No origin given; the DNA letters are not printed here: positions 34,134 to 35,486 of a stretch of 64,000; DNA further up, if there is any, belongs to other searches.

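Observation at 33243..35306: Ferredoxin-nitroreductase fusion followed by a 341-aa Cys/His-rich unknown protein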

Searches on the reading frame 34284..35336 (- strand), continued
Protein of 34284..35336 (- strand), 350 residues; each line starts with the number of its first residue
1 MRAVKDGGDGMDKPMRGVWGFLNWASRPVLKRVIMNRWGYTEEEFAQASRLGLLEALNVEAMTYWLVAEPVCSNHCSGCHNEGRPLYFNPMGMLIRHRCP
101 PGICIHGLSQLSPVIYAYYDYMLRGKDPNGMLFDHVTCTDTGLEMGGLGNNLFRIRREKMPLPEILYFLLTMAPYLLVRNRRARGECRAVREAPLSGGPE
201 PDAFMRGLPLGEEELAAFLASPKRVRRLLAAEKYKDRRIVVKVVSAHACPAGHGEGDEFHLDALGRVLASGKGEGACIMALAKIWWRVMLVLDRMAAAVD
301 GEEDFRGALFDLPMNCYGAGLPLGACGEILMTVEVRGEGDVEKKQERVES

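Call 34: find_related_loci(query=A1, collection=genome_contigs, flank=10000)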
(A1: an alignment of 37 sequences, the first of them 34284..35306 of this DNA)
Query A1 (340 aa) in genome_contigs; peptide patterns used: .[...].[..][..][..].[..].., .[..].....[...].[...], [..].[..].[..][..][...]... (x = any residue, [..] = any of these).
46 stretches matched a pattern; 25 encode a relative of the query (tblastn E <= 1e-3); 25 distinct loci.
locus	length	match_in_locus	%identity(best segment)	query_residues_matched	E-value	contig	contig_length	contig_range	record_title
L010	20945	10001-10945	73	12-326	7e-164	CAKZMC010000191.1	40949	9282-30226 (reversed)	MAG TPA_asm: uncultured actinobacterium isolate SRR5214706_bin.23_CONCOCT_v1.1_MAG genome assembly, contig: ERZ1744544.5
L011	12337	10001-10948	73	7-326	4e-162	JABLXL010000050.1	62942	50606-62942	MAG: Actinomycetota bacterium isolate Ch49 contig50, whole genome shotgun sequence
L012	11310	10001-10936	71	11-326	1e-155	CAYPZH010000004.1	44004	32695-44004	MAG TPA_asm: uncultured Actinomycetota bacterium isolate binchicken_co7_176 genome assembly, contig: NODE_1464_length_44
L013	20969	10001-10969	71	7-326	3e-155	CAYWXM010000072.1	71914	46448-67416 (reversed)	MAG TPA_asm: uncultured Actinomycetota bacterium isolate SRP067234_co1_219 genome assembly, contig: k99_932517, whole ge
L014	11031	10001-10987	70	7-337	3e-155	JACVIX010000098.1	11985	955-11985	MAG: Candidatus Geothermincola primus isolate QZM4_2.bin.425 contig098, whole genome shotgun sequence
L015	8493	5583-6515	71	16-326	3e-154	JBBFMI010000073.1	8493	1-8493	MAG: Candidatus Geothermincolales bacterium isolate Uz-U4-47 NODE_73_length_8493_cov_2.595889, whole genome shotgun sequ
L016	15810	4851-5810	70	11-329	2e-153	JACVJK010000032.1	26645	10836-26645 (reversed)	MAG: Actinomycetota bacterium isolate GMQP.bin.3 contig032, whole genome shotgun sequence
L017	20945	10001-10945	70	11-326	1e-153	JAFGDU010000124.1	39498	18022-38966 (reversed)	MAG: Actinomycetota bacterium isolate Zod_Metabat.1188 k87_10713253, whole genome shotgun sequence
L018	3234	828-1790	67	6-326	2e-159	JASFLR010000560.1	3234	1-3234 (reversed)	MAG: Anaerolineae bacterium isolate D0817M12metaG_sub_Bin_293 D0817M12metaG_FD_scaffold_7441_c2, whole genome shotgun se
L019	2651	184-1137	70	5-326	4e-161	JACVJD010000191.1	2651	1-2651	MAG: Candidatus Solincola daggyaiensis isolate DG_1_6.bin.137 contig191, whole genome shotgun sequence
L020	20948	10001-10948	68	7-326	4e-151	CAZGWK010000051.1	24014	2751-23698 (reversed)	MAG TPA_asm: uncultured Actinomycetota bacterium isolate SRP141376_co1_17 genome assembly, contig: NODE_4600_length_2401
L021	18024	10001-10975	62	2-326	3e-147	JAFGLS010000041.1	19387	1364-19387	MAG: Syntrophaceae bacterium isolate Zod_Metabat.41 k87_1866842, whole genome shotgun sequence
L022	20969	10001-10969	62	7-329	5e-142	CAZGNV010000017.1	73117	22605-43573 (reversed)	MAG TPA_asm: uncultured Desulfosarcinaceae bacterium isolate SRP338002_co1_139 genome assembly, contig: NODE_349_length_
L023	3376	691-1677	61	2-330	1e-144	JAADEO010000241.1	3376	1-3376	MAG: Deltaproteobacteria bacterium isolate L_MetaBat.226 contig-127_39127, whole genome shotgun sequence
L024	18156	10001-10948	65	7-326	2e-149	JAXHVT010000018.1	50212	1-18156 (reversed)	MAG: Actinomycetota bacterium isolate MAG84_tar_biofilm MAG84_18, whole genome shotgun sequence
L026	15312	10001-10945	57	17-331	5e-120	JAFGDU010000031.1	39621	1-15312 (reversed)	MAG: Actinomycetota bacterium isolate Zod_Metabat.1188 k87_2577207, whole genome shotgun sequence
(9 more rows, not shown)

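Call 35: fold_search(model_id=the predicted structure, library=pdb)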
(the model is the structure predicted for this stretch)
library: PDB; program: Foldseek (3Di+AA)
matches with E <= 10: 178; with E <= 0.001: 0
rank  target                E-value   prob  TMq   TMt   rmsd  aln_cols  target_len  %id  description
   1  2we7_A                3.9e-03  0.75  0.17  0.16  19.0       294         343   14  Crystal structure of Mycobacterium tuberculosis Rv0376c homologue from Mycobacterium smegmatis (released 2010-04-07)
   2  3on5_A                1.8e-01  0.30  0.18  0.18  19.6       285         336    9  Crystal structure of a xanthine dehydrogenase (BH1974) from Bacillus halodurans at 2.80 A resolution (released 2010-09-15)
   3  4pxd_A                6.5e-01  0.06  0.08  0.08  13.5       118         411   12  The crystal structure of EcAAH in complex with allantoate (released 2014-07-23)
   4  3on5_B                6.9e-01  0.23  0.15  0.16  10.4       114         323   11  Crystal structure of a xanthine dehydrogenase (BH1974) from Bacillus halodurans at 2.80 A resolution (released 2010-09-15)
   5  9e78_1I               6.9e-01  0.03  0.11  0.07  27.1       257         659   10  48-nm repeat of the Leishmania tarentolae doublet microtubule (released 2025-03-12)
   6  5ue8_B                7.3e-01  0.05  0.13  0.07  18.3       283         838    9  The crystal structure of Munc13-1 C1C2BMUN domain (released 2017-02-15)
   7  9nw3_3A               8.1e-01  0.02  0.12  0.12  30.1       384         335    8  Ciliary tip central pair (released 2025-07-30)
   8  6slf_A                1.1e+00  0.06  0.10  0.08  14.0       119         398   12  Nalpha-acylglutamine aminoacylase from Corynebacterium sp.releasing human axilla odorants co-crystallised with high af (released 2020-03-11)
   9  6slf_D                1.3e+00  0.06  0.10  0.09  13.9       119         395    9  Nalpha-acylglutamine aminoacylase from Corynebacterium sp.releasing human axilla odorants co-crystallised with high af (released 2020-03-11)
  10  7ljh_A                1.3e+00  0.02  0.07  0.06  14.0       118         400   14  Structure of poly(aspartic acid) hydrolase PahZ2 with Zn+2 bound (released 2021-12-08)
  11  6slf_B                1.4e+00  0.03  0.08  0.08  14.0       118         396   11  Nalpha-acylglutamine aminoacylase from Corynebacterium sp.releasing human axilla odorants co-crystallised with high af (released 2020-03-11)
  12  2v8g_A                1.7e+00  0.03  0.08  0.07  14.1       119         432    6  Crystal structure of beta-alanine synthase from Saccharomyces kluyveri in complex with the product beta-alanine (released 2007-10-02)
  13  8hx7_B                1.7e+00  0.01  0.10  0.07  21.1       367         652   12  Crystal structure of 4-amino-4-deoxychorismate synthase from Streptomyces venezuelae co-crystallized with L-glutamine (released 2023-10-18)
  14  6slf_C                1.9e+00  0.04  0.10  0.09  14.0       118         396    9  Nalpha-acylglutamine aminoacylase from Corynebacterium sp.releasing human axilla odorants co-crystallised with high af (released 2020-03-11)
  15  4bby_B                1.9e+00  0.01  0.09  0.07  16.7       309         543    8  MAMMALIAN ALKYLDIHYDROXYACETONEPHOSPHATE SYNTHASE: WILD-TYPE (released 2012-11-07)
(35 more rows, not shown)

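Call 38: search_protein_families(library=ncbifam, alignment_id=A1, max_evalue=0.01)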
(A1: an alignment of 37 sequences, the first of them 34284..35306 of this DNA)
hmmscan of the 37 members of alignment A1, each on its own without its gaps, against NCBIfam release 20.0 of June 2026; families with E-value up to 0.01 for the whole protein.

A. member 1, window:34284-35306:- (340 aa): 1 family
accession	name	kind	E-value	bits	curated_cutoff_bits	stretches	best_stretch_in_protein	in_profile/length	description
TIGR04076.1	TIGR04076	subfamily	7.6e-07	29.6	33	1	228-281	3-54/91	TIGR04076 family protein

B. families by the number of members that match (of 37 scanned): 1 family
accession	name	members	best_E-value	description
TIGR04076.1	TIGR04076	37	4.3e-09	TIGR04076 family protein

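Call 43: search_protein_representatives(alignment_id=A1)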
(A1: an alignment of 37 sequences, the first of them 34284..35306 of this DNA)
Query: 37 sequences, 321 profile positions. Proteins with E-value up to 0.001 (for the whole library): 210; up to 1e-10: 77; up to 1e-30: 12. The best 150 are listed.
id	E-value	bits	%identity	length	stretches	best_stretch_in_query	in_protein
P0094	2.2e-158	542.8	-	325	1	2-320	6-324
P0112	3.5e-137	473.2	-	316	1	8-319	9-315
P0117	2.1e-93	329.3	-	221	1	113-319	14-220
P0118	1.1e-92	326.9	-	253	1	7-236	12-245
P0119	3.6e-79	282.5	-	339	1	12-319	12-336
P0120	2.5e-49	184.5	-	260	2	5-171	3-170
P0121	8.9e-45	169.5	-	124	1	223-319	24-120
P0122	6.5e-40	153.5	-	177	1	2-167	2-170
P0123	2.1e-36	142.0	-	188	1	159-315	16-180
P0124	3.7e-36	141.2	-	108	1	1-87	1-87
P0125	2.7e-35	138.4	-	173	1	185-320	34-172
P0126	3.1e-31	125.0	-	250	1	4-170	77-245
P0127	1.8e-23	99.5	-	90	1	160-237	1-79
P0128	2.9e-22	95.5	-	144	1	9-140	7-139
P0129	4.3e-22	95.0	-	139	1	8-140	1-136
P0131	1.3e-20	90.1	-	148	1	3-140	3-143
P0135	4.7e-18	81.7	-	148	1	9-139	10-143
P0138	1.2e-17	80.3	-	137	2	186-279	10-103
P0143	6.3e-16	74.7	-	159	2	187-245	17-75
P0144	7.4e-16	74.5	-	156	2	173-247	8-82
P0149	2.8e-15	72.6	-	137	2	182-280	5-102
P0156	1.8e-14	69.9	-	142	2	184-265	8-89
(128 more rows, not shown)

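Call 46: search_protein_families(library=ncbifam, proteins=[P0128, P0129, P0131, P0135, P0138, P0143, P0144, P0149, P0156, P0119], max_evalue=0.01)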
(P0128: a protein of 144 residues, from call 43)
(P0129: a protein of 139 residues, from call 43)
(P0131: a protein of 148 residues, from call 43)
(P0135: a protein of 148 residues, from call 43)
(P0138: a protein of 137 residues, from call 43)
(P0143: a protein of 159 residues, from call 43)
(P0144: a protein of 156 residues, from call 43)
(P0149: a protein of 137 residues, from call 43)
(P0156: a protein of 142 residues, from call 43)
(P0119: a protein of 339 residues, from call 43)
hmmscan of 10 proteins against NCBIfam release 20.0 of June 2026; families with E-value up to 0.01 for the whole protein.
P0128 (144 aa): 0 families

P0129 (139 aa): 1 family
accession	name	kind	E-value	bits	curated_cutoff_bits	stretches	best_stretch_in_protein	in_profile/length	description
TIGR04076.1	TIGR04076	subfamily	0.00048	20.6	33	1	44-100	4-58/91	TIGR04076 family protein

P0131 (148 aa): 1 family
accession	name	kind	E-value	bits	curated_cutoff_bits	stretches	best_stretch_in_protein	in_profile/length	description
TIGR04076.1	TIGR04076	subfamily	1.5e-05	25.4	33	1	50-144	3-90/91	TIGR04076 family protein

P0135 (148 aa): 0 families

P0138 (137 aa): 1 family
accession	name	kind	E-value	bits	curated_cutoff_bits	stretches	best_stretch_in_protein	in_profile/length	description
TIGR04076.1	TIGR04076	subfamily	5.4e-06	26.9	33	1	43-135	2-87/91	TIGR04076 family protein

P0143 (159 aa): 1 family
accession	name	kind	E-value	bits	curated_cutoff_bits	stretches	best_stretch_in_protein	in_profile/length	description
TIGR04076.1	TIGR04076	subfamily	2.7e-05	24.6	33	1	49-133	2-78/91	TIGR04076 family protein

P0144 (156 aa): 1 family
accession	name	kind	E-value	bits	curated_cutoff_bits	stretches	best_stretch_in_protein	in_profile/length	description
TIGR04076.1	TIGR04076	subfamily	4.3e-06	27.2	33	1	54-140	2-83/91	TIGR04076 family protein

P0149 (137 aa): 1 family
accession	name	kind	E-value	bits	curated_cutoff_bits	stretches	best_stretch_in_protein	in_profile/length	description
TIGR04076.1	TIGR04076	subfamily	0.00026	21.5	33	1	46-117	6-78/91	TIGR04076 family protein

P0156 (142 aa): 1 family
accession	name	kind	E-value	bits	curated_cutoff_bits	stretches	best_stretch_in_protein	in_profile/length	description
TIGR04076.1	TIGR04076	subfamily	0.00057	20.4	33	1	44-97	3-54/91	TIGR04076 family protein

P0119 (339 aa): 1 family
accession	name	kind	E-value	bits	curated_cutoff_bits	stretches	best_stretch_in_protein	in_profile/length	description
TIGR04076.1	TIGR04076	subfamily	7.2e-08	32.9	33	1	49-124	4-78/91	TIGR04076 family protein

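Call 47: find_homologous_proteins(query=P0138, max_evalue=0.001)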
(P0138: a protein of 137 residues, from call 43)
Query P0138 (137 aa): 5 proteins with E <= 0.001 among 34 candidates.
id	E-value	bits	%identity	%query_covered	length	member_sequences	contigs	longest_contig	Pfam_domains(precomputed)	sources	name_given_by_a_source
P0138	4.1e-85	301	100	100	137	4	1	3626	-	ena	-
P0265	2.9e-72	259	86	100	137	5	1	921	-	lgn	-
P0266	5.1e-55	203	89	77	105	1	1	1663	-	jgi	jgi:uncharacterized repeat protein (TIGR04076 family)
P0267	1.3e-28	118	48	100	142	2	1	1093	-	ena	-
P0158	2.6e-27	114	45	100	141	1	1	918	-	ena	-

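Call 56: find_encoding_contigs(protein=P0138, flank=5000, max_places=3)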
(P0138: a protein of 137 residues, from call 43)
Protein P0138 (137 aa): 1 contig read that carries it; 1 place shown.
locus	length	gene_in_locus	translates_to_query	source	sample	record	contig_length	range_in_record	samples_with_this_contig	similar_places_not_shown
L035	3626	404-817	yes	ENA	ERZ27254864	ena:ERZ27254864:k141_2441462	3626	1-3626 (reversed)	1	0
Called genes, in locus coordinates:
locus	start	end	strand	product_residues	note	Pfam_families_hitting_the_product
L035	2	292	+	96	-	?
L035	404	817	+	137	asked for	-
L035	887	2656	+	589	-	PF02129:Peptidase_S15, PF08530:PepX_C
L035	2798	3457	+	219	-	PF00111:Fer2 (weak), PF13085:Fer2_3 (faint), PF01799:Fer2_2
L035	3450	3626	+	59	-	?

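Call 64: search_protein_families(library=pfam, proteins=[L001:12040-13110:+, L015:4529-5104:+, L026:8427-9605:-, L015:6740-8461:+, L026:5781-7559:-, L007:13112-14491:+, L007:3236-4981:+, L011:2299-4935:+, L011:1038-1859:+, L007:8358-9548:-], max_evalue=0.0001)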
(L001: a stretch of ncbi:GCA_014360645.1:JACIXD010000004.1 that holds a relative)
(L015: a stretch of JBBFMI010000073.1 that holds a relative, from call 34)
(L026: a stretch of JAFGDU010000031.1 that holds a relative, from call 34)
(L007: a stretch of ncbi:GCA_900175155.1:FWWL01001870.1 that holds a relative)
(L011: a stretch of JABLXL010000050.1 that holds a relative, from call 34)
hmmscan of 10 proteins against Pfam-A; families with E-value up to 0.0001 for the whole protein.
L001:12040-13110:+ (356 aa): 0 families

L015:4529-5104:+ (191 aa): 1 family
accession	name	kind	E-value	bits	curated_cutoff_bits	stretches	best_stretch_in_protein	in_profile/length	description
PF01980.22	TrmO_N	-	7.1e-32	110.5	26.8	1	54-164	2-116/116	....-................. O N-terminal domain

L026:8427-9605:- (392 aa): 1 family
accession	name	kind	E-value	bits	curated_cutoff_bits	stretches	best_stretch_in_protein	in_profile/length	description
PF00724.26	Oxidored_FMN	-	1.4e-70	238.7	27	2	5-260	2-263/342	NADH:flavin oxidoreductase / NADH oxidase family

L015:6740-8461:+ (573 aa): 0 families

L026:5781-7559:- (592 aa): 2 families
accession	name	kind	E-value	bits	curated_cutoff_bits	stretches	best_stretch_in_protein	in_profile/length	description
PF07969.17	Amidohydro_3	-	1.3e-73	249.6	29.7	1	88-589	1-472/472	Amidohydrolase family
PF01979.26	Amidohydro_1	-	8.7e-19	68.4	25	1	462-588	232-345/345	Amidohydrolase family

L007:13112-14491:+ (459 aa): 4 families
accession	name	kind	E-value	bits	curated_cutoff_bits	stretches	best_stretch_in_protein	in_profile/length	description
PF01494.25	FAD_binding_3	-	1.1e-12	48.3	22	1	101-168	102-170/349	FAD binding domain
PF01266.30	DAO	-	1e-10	42.1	27.9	1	95-300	145-352/353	FAD dependent oxidoreductase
PF00890.30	FAD_binding_2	-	8e-08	32.3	20.4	0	7-37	1-31/414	FAD binding domain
PF13450.12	NAD_binding_8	-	5.8e-06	26.9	21.9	1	10-37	1-28/68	NAD(P)-binding Rossmann-like domain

L007:3236-4981:+ (581 aa): 1 family
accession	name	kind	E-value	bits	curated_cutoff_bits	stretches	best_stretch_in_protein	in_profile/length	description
PF01565.28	FAD_binding_4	-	8.2e-18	64.9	26.4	1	85-220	1-139/139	FAD binding domain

L011:2299-4935:+ (878 aa): 10 families
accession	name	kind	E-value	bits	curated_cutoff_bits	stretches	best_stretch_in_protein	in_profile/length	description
PF01593.30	Amino_oxidase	-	8.6e-21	75.2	19.8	1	13-493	1-443/443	Flavin containing amine oxidoreductase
PF00175.26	NAD_binding_1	-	8e-19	68.7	22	1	651-754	1-107/109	Oxidoreductase NAD-binding domain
PF13450.12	NAD_binding_8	-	2.4e-12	47.4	21.9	1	8-62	1-55/68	NAD(P)-binding Rossmann-like domain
PF01266.30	DAO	-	2.5e-11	44.1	27.9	1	5-47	1-42/353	FAD dependent oxidoreductase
PF00970.30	FAD_binding_6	-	2.1e-09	38.1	21.1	1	571-638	30-97/99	Oxidoreductase FAD-binding domain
PF00890.30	FAD_binding_2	-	2.1e-09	37.5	20.4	1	5-50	1-45/414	FAD binding domain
PF00111.32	Fer2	-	1.2e-07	32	21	1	799-870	4-76/77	2Fe-2S iron-sulfur cluster binding domain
PF12831.13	FAD_oxidored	-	3.4e-07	30.3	27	1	5-43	1-39/416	FAD dependent oxidoreductase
PF07992.20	Pyr_redox_2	-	4.5e-06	26.7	26.1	1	4-40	1-39/291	Pyridine nucleotide-disulphide oxidoreductase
PF01946.23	Thi4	-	2.8e-05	23.9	26.2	1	4-41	18-56/235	Thi4 family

L011:1038-1859:+ (273 aa): 2 families
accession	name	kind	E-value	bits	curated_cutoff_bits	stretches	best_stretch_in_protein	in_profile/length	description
PF00378.25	ECH_1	-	3.1e-52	177.8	27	1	11-246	3-226/251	Enoyl-CoA hydratase/isomerase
PF16113.10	ECH_2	-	1.4e-32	114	27.2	1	14-206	1-185/335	Enoyl-CoA hydratase/isomerase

L007:8358-9548:- (396 aa): 1 family
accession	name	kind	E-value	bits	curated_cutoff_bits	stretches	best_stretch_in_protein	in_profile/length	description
PF02754.22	CCG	-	2.6e-09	37.5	20.6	1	247-334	1-84/85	Cysteine-rich domain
